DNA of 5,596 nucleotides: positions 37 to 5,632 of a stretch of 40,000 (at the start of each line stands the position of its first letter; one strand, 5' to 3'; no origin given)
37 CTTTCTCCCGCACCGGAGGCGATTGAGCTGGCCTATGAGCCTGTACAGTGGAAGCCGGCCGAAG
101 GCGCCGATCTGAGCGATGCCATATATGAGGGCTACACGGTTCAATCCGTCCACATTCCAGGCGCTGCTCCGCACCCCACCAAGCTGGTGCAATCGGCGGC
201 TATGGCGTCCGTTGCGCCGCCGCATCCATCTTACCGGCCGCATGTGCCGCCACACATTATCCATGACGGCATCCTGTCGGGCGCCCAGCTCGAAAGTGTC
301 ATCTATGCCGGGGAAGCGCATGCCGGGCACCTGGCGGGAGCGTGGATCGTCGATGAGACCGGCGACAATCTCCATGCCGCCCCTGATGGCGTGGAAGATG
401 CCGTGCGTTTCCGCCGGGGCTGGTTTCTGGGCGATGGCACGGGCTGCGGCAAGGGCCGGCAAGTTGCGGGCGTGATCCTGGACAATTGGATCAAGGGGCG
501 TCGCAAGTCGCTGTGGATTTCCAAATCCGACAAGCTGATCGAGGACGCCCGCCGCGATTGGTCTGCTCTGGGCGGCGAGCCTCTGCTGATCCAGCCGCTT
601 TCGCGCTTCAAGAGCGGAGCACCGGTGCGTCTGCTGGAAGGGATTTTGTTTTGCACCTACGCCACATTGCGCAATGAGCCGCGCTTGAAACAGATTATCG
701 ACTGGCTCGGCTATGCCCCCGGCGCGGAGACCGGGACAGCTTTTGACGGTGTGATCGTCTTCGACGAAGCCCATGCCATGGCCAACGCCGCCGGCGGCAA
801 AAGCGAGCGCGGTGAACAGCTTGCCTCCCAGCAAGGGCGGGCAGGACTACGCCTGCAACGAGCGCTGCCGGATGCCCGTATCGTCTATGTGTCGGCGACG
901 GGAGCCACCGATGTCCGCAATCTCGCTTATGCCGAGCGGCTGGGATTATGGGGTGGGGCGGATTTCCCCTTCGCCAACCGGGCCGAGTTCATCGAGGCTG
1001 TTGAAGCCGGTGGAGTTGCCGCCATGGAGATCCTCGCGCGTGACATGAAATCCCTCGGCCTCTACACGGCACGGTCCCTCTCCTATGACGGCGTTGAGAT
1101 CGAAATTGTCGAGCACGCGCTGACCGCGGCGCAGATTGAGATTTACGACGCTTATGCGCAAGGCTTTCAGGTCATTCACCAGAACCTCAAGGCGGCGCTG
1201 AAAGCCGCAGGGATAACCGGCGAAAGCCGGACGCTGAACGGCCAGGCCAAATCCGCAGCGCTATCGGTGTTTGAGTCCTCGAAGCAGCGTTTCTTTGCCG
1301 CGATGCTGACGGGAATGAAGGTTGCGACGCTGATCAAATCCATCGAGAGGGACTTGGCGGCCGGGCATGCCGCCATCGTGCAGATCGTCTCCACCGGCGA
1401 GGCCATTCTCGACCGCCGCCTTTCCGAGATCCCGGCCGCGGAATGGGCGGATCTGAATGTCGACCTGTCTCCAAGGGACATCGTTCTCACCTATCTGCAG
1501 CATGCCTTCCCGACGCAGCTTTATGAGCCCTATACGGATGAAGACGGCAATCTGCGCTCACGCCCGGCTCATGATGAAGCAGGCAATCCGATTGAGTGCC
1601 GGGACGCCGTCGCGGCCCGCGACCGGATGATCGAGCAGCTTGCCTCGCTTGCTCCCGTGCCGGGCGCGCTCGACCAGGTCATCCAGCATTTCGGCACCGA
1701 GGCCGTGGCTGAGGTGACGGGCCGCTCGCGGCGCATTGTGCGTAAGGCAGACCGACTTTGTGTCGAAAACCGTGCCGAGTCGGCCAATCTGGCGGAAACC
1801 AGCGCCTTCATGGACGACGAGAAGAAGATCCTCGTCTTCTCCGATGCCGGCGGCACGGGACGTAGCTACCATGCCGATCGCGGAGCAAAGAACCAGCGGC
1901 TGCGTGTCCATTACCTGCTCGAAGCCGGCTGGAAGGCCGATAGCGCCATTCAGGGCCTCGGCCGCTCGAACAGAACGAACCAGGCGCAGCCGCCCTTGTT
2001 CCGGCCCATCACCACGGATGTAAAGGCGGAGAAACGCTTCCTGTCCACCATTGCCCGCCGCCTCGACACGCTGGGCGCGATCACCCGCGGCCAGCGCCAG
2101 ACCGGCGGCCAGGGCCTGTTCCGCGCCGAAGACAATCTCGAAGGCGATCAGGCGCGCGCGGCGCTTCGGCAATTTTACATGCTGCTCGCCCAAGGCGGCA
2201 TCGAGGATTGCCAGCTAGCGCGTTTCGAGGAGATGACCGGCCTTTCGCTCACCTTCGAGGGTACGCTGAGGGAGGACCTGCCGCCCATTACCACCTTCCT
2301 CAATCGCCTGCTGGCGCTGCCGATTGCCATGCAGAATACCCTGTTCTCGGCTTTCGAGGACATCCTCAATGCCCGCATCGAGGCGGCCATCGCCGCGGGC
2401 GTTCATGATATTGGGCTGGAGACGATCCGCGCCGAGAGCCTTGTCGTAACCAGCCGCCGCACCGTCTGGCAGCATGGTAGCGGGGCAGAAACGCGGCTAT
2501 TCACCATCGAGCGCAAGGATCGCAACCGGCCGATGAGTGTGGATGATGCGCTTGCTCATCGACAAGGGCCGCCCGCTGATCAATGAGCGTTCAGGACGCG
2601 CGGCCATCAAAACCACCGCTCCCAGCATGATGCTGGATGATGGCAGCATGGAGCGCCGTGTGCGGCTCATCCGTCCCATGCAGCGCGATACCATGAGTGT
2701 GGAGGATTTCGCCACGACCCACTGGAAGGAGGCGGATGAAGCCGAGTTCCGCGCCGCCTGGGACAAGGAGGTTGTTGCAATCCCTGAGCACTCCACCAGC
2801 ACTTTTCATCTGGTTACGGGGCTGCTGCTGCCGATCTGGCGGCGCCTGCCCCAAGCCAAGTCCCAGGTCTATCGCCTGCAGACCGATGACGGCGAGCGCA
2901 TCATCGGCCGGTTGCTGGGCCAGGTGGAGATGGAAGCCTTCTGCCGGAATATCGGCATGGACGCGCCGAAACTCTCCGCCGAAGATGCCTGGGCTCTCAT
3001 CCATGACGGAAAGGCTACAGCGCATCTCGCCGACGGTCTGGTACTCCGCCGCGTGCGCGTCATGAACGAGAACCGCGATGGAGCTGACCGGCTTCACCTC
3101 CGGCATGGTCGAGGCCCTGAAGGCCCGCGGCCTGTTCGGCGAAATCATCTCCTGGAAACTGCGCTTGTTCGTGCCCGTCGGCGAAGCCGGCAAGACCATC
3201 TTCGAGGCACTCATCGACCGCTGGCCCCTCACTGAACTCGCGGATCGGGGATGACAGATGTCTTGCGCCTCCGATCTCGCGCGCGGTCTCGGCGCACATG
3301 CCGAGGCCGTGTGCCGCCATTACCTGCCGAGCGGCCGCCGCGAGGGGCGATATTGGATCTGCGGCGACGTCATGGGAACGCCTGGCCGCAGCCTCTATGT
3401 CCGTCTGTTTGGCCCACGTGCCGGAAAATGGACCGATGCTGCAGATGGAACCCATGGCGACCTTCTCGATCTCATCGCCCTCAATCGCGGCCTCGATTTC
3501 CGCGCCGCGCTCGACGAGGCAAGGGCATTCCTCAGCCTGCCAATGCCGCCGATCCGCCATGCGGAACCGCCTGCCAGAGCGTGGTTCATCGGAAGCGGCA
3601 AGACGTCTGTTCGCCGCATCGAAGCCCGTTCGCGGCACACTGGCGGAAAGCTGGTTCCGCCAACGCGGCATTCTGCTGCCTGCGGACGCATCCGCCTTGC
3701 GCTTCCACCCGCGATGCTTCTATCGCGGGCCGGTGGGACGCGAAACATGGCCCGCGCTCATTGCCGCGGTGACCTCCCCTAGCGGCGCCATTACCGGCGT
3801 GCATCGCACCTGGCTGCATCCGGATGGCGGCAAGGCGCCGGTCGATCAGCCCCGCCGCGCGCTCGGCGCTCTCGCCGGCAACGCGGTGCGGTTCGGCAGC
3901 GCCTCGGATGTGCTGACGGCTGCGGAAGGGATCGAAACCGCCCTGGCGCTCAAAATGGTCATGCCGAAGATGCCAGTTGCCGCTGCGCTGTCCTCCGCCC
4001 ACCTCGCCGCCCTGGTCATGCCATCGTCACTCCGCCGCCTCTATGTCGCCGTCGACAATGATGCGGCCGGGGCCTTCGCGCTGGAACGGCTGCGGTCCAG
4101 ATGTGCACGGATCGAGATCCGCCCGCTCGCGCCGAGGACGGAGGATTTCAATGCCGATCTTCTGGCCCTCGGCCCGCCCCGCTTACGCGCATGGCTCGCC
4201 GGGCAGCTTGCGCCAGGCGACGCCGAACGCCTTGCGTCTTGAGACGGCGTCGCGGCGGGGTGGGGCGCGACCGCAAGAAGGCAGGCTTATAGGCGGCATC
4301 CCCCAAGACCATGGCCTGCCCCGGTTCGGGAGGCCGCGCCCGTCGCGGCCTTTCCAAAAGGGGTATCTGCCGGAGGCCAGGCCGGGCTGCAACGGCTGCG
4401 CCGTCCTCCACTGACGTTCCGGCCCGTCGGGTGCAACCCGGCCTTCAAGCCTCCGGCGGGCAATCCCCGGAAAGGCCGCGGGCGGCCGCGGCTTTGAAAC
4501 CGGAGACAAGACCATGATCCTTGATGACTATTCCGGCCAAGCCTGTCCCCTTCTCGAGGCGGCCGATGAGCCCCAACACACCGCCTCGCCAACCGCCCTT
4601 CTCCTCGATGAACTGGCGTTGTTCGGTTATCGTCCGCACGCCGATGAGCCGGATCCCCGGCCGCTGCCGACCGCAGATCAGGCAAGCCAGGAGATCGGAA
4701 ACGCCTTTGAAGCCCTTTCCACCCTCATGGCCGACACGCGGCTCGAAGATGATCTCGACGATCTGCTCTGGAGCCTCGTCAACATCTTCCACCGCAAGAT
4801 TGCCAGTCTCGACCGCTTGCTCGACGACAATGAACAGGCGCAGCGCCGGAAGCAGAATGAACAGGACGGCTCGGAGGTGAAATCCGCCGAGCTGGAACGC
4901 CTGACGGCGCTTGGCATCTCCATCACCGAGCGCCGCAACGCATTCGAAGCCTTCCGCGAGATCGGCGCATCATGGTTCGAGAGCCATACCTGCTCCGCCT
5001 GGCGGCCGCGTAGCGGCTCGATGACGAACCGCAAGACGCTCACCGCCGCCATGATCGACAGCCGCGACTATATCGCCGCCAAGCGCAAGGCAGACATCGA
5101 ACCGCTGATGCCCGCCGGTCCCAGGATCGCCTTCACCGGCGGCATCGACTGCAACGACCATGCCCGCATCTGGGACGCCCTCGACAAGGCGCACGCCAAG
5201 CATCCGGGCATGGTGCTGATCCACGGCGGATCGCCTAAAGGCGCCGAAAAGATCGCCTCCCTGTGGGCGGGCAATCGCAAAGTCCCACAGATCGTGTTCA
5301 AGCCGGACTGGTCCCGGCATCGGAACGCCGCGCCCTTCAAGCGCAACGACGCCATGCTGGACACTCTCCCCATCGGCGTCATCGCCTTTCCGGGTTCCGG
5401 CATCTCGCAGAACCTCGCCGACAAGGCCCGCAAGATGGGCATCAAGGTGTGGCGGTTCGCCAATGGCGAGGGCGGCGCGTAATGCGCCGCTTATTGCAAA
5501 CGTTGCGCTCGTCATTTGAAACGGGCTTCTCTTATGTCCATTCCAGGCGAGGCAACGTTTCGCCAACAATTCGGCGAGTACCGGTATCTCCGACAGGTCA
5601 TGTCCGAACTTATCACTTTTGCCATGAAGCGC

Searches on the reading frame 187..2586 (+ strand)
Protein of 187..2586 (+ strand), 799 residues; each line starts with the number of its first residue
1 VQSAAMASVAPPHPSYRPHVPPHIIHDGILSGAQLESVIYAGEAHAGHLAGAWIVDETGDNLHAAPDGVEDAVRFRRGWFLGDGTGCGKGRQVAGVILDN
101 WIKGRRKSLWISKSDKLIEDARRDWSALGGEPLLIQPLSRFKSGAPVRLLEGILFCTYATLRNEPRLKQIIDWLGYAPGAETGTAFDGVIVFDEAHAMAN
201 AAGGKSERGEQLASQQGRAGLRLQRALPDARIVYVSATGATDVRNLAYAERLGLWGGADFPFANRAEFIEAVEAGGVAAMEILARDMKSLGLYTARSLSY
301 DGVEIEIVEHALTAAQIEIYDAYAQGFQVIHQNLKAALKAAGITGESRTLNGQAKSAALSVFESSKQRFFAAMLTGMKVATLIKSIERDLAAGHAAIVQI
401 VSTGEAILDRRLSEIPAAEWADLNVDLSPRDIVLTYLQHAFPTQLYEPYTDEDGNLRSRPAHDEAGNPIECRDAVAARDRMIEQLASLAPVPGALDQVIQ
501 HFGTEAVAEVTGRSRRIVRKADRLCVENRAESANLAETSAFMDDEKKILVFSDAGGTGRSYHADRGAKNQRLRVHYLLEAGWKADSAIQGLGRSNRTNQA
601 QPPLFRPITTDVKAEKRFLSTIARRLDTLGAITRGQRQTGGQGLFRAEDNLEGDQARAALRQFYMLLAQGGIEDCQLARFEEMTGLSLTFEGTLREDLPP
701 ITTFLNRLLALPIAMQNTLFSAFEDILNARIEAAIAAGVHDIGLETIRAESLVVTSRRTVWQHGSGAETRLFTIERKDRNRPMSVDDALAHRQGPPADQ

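Call 8: search_protein_families(library=ncbifam, proteins=[window:187-2586:+], max_evalue=0.001)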
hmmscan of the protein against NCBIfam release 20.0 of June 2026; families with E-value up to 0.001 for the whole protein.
window:187-2586:+ (799 aa): 0 families

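Call 10: search_protein_families(library=pfam, proteins=[window:187-2586:+], max_evalue=0.01)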
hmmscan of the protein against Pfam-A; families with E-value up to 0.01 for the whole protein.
window:187-2586:+ (799 aa): 3 families
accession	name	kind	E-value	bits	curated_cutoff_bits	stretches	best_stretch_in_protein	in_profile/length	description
PF13872.12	AAA_34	-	7.9e-111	370.3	27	1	2-322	8-306/306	P-loop containing NTP hydrolase pore-1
PF13871.12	Helicase_C_4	-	4.1e-98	328.9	30.5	1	494-746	2-271/271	C-terminal domain on Strawberry notch homologue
PF04851.21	ResIII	-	0.0058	17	22.5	0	85-201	32-140/164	Type III restriction enzyme, res subunit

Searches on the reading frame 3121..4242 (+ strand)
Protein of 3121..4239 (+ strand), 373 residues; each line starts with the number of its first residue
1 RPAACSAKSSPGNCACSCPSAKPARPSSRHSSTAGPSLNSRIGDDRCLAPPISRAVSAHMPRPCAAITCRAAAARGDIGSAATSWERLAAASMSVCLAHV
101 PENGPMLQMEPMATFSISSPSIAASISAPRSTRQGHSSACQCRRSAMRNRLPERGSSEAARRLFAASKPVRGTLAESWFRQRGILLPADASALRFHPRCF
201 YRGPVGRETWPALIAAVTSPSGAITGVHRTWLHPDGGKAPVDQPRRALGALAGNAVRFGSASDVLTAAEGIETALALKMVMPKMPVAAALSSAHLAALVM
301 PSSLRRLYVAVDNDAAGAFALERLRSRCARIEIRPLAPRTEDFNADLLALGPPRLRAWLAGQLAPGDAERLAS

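Call 8: search_protein_families(library=ncbifam, proteins=[window:3298-4242:+], max_evalue=0.001)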
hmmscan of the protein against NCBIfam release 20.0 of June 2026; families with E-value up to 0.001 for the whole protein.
window:3298-4242:+ (314 aa): 1 family
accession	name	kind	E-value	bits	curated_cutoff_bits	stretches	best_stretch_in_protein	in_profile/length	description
TIGR02760.1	TraI_TIGR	equivalog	2.2e-13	48.6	929.85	1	95-223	1671-1796/1960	conjugative transfer relaxase/helicase TraI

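Call 49: search_dna_similar(query=window:3121-4239:+, collection=plasmids, mode=protein, max_rows=8)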
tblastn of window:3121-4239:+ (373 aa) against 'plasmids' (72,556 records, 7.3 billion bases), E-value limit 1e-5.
Records with a match: 1435; places in all: 1486; records where one place covers at least 80% of the query: 0.
Best place of each record, by identity: <60% 1435.
By first word of the organism name: Klebsiella 289; Escherichia 157; Salmonella 97; Rhizobium 81; Sphingobium 66; Citrobacter 64; Sinorhizobium 53; Vibrio 53; Providencia 49; Enterobacter 43; and 108 more.
By predicted mobility (MOB-suite, as given by PLSDB): conjugative 1130; non-mobilizable 174; mobilizable 131.
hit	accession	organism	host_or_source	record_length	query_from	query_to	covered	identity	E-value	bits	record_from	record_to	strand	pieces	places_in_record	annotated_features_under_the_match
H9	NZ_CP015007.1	Aminobacter aminovorans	cell culture,soil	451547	155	371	58%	58.9%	6e-51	190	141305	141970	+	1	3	toprim domain-containing protein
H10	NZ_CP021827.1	Sinorhizobium meliloti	Medicago truncatula,Single Cell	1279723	153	369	58%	58.4%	9e-56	204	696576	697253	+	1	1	record has no annotation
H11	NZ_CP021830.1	Sinorhizobium meliloti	Medicago truncatula,Single Cell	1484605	153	369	58%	58.4%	1e-55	203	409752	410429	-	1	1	record has no annotation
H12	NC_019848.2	Sinorhizobium meliloti GR4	-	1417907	153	369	58%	58.4%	1e-55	203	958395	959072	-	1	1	record has no annotation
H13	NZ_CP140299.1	Sinorhizobium kummerowiae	Kummerowia stipulacea,Pure culture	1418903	153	369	58%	58.4%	1e-55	203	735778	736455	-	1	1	none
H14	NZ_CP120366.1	Sinorhizobium kummerowiae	Kummerowia stipulacea,Pure culture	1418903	153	369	58%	58.4%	1e-55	203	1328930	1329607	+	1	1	none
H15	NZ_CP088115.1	Sinorhizobium meliloti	cell culture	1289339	153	369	58%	58.4%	1e-55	203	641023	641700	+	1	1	none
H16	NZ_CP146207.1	Sinorhizobium meliloti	-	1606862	153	369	58%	58.4%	1e-55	203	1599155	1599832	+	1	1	none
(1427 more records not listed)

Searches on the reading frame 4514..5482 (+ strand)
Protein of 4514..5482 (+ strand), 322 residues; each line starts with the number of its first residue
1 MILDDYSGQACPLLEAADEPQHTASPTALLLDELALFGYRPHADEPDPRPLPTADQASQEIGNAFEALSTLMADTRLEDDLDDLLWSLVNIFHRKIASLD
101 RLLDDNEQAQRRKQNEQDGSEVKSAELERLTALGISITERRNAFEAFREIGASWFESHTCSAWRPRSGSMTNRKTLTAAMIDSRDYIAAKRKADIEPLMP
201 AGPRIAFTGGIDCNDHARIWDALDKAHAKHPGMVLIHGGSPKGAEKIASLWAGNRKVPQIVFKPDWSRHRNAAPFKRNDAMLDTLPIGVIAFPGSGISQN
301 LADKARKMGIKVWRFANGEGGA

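Call 8: search_protein_families(library=ncbifam, proteins=[window:4514-5482:+], max_evalue=0.001)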
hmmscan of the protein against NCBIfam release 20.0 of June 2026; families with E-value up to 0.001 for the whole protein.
window:4514-5482:+ (322 aa): 0 families

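Call 10: search_protein_families(library=pfam, proteins=[window:4514-5482:+], max_evalue=0.01)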
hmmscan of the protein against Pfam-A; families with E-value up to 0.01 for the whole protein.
window:4514-5482:+ (322 aa): 1 family
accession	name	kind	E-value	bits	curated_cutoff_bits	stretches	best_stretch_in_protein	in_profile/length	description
PF10686.14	YAcAr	-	1.6e-30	105.1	28.2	1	203-269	1-66/66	YspA, cpYpsA-related SLOG family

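Call 42: find_encoding_contigs(protein=window:4514-5482:+, flank=10000, max_places=10)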
Protein window:4514-5482:+ (322 aa): no gene with exactly this product is on record in the collection.
